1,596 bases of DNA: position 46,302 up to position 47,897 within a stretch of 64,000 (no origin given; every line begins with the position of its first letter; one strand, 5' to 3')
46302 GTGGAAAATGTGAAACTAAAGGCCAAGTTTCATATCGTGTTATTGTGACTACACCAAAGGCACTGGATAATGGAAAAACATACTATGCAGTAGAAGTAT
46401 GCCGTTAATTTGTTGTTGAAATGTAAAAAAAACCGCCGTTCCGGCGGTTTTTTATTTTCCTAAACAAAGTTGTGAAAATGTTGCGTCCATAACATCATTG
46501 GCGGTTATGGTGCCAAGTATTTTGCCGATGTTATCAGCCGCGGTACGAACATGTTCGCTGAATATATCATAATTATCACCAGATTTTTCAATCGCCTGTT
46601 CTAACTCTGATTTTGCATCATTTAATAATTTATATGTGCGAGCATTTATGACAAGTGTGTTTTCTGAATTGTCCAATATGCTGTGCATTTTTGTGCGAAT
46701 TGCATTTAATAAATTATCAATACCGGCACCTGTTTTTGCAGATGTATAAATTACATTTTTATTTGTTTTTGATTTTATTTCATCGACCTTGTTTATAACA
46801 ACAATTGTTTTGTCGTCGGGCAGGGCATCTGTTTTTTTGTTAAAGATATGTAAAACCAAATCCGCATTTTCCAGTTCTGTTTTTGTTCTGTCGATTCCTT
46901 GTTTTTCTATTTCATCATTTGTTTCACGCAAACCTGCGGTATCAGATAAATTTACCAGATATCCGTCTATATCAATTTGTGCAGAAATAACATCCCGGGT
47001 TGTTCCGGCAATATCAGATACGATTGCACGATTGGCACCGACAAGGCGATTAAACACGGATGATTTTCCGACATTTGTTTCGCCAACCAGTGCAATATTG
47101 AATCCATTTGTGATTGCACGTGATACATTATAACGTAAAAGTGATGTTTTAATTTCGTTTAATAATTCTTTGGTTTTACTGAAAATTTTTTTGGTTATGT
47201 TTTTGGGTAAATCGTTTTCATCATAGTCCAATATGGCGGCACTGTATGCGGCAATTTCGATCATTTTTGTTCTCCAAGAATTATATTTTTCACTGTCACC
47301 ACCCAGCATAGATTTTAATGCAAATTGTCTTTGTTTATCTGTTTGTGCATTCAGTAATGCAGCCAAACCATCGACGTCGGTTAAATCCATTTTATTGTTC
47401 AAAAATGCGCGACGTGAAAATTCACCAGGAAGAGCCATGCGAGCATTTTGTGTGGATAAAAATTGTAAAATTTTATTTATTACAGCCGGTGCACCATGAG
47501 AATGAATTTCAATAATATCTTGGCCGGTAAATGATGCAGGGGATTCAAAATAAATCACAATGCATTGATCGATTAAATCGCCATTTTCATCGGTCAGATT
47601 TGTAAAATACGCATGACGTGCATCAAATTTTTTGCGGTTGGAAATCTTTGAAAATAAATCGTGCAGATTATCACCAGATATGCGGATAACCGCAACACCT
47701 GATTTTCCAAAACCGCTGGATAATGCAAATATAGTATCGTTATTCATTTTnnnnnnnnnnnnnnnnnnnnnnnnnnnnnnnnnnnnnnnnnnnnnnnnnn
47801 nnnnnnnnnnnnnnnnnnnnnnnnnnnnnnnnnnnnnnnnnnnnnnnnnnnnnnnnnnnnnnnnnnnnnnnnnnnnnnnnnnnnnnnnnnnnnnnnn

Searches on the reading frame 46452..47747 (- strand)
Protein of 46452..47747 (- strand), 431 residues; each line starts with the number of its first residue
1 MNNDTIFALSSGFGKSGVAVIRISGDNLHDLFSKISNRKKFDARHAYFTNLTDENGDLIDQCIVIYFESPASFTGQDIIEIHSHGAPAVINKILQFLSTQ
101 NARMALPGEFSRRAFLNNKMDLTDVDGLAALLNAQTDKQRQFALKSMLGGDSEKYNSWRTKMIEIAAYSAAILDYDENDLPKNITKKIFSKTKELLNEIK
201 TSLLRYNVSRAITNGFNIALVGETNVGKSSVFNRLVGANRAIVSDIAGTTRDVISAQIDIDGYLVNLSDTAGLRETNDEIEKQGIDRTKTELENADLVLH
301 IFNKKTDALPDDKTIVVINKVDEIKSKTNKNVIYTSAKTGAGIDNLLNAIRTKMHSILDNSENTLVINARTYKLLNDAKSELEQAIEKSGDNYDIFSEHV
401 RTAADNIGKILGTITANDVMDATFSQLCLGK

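Call 75: search_protein_families(library=ncbifam, proteins=[window:46452-47747:-], max_evalue=1e-10)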
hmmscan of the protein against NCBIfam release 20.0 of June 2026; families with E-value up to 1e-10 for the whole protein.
window:46452-47747:- (431 aa): 10 families
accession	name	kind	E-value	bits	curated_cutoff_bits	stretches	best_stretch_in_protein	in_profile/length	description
NF003661.0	PRK05291.1-3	equivalog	5.9e-138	460.9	380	1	2-431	2-448/448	tRNA uridine-5-carboxymethylaminomethyl(34) synthesis GTPase MnmE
TIGR00450.1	mnmE_trmE_thdF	equivalog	8.5e-97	325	252.6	1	13-431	4-446/446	tRNA uridine-5-carboxymethylaminomethyl(34) synthesis GTPase MnmE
TIGR03594.1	GTPase_EngA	equivalog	3.1e-27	95.7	306.7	1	217-356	2-162/432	ribosome biogenesis GTPase Der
TIGR03918.1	GTP_HydF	equivalog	5.7e-20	71.5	325.55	1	216-357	8-170/392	[FeFe] hydrogenase H-cluster maturation GTPase HydF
TIGR00231.1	small_GTP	domain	4.3e-19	68.9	42.5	1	214-347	2-159/164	GTP-binding protein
NF002828.0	PRK03003.1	equivalog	8.3e-19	67.5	631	1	192-315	189-316/477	ribosome biogenesis GTPase Der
NF000908.1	PRK00089.1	equivalog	6.7e-18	65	237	1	218-354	6-167/291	GTPase Era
NF007071.0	PRK09518.1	equivalog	2.8e-16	59.2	953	1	195-308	423-540/706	bifunctional cytidylate kinase/GTPase Der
TIGR00436.1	era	equivalog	4.1e-14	52.6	116.25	1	217-394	2-171/270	GTPase Era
TIGR03156.1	GTP_HflX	equivalog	1.4e-11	43.9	216.75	0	184-352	159-349/351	GTPase HflX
